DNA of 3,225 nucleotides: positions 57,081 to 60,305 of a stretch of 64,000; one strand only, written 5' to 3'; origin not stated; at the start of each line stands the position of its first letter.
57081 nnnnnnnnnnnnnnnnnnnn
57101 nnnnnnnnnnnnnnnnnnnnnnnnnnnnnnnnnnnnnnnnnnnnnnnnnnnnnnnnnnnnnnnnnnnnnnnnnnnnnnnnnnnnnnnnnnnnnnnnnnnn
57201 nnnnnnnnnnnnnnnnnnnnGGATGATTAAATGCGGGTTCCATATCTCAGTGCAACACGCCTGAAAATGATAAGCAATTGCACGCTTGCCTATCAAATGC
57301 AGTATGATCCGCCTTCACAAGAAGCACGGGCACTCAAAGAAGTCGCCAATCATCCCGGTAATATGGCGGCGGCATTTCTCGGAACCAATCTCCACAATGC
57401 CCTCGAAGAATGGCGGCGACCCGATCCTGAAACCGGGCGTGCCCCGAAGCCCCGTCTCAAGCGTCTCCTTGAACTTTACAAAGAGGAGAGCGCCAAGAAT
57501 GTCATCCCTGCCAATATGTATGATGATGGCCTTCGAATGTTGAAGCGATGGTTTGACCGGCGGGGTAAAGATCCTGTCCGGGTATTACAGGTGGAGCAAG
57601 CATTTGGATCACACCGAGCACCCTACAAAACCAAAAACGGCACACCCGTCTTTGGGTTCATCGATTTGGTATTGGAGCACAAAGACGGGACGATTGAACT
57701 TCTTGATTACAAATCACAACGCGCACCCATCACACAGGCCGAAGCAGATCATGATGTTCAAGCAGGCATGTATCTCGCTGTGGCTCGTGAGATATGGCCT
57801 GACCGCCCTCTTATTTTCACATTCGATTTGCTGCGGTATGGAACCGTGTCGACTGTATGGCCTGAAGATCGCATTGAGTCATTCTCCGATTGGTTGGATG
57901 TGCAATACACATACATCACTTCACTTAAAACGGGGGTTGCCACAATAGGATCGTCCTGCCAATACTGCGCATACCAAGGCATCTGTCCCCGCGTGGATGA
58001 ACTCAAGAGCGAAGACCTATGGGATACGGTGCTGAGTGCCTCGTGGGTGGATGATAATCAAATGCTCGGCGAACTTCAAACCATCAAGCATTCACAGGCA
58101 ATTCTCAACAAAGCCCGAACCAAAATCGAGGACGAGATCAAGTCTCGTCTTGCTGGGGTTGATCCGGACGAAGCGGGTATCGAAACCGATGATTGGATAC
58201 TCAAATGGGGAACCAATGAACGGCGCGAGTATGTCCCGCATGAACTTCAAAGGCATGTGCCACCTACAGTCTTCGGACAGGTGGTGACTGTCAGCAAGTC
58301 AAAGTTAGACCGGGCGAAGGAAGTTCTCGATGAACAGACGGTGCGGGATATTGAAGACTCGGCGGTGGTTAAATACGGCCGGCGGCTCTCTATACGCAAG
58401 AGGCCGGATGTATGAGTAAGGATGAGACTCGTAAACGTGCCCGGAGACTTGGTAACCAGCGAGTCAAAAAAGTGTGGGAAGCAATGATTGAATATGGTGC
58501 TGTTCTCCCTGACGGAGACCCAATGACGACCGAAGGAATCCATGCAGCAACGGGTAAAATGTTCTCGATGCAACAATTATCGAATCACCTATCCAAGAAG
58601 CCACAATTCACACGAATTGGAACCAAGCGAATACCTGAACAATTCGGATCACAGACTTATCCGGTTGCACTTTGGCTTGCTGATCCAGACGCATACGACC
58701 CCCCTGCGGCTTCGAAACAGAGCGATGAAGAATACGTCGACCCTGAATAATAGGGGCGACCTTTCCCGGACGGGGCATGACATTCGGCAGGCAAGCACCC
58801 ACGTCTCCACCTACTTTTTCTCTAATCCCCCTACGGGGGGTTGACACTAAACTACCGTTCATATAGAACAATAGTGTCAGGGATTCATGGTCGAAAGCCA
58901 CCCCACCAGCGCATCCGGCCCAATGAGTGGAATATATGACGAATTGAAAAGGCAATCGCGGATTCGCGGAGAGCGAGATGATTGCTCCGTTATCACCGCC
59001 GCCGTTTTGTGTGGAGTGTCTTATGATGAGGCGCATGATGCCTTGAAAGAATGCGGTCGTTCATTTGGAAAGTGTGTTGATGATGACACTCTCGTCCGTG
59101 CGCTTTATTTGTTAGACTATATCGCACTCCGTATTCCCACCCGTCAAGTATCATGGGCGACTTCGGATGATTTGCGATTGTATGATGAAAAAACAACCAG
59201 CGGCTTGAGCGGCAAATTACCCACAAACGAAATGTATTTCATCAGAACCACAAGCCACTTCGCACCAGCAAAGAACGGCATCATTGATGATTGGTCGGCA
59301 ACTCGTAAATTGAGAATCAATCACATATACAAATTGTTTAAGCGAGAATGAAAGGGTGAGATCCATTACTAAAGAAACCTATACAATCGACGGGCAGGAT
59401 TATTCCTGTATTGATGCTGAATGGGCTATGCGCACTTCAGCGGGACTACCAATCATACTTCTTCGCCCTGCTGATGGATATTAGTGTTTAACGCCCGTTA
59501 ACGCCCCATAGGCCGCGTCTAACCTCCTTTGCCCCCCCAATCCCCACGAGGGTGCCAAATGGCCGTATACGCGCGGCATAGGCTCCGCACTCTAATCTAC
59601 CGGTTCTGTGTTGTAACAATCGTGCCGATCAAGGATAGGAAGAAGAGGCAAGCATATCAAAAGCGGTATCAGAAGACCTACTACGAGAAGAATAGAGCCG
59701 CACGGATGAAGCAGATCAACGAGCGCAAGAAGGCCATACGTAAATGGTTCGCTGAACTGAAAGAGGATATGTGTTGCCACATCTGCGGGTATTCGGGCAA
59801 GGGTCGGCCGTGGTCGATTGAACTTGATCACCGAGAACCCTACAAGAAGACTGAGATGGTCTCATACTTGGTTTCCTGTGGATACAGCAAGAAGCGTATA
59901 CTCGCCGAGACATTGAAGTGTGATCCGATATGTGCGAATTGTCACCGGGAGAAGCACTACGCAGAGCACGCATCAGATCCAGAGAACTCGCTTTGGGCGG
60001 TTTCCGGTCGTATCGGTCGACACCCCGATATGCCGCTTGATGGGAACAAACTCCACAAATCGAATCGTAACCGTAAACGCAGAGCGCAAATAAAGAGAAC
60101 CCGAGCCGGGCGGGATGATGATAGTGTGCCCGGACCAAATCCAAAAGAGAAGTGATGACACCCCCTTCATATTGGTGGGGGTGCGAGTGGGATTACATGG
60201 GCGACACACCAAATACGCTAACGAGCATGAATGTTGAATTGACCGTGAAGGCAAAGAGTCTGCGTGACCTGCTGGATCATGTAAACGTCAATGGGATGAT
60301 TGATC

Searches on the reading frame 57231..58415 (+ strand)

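Call 10: search_protein_families(library=pfam, proteins=[window:57231-58415:+])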
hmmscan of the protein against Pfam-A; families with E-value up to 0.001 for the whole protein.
window:57231-58415:+ (394 aa): 1 family
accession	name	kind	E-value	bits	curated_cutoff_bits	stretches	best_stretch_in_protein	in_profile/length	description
PF12705.13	PDDEXK_1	-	1.2e-21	78.2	22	1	6-253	2-247/247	PD-(D/E)XK nuclease superfamily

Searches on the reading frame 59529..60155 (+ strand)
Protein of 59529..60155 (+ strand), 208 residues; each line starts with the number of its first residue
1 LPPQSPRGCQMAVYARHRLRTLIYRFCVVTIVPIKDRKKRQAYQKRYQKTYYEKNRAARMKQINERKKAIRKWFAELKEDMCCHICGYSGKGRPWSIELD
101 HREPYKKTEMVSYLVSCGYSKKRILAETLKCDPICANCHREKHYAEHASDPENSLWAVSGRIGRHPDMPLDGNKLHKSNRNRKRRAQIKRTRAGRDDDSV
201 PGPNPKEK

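Call 55: search_protein_families(library=phrogs, proteins=[window:59529-60155:+], max_evalue=0.001)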
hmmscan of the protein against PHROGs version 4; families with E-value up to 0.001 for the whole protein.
window:59529-60155:+ (208 aa): 4 families
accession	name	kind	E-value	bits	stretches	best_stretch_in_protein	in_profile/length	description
phrog_3106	-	DNA, RNA and nucleotide metabolism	1.4e-21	78.3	1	30-154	111-232/252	HNH endonuclease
phrog_2255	-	DNA, RNA and nucleotide metabolism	1.4e-17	64.8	1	35-150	66-176/211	HNH endonuclease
phrog_4234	-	DNA, RNA and nucleotide metabolism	1.2e-05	26.1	1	65-192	8-128/130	HNH endonuclease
phrog_338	-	DNA, RNA and nucleotide metabolism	0.00069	20.1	0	54-196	181-290/340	HNH endonuclease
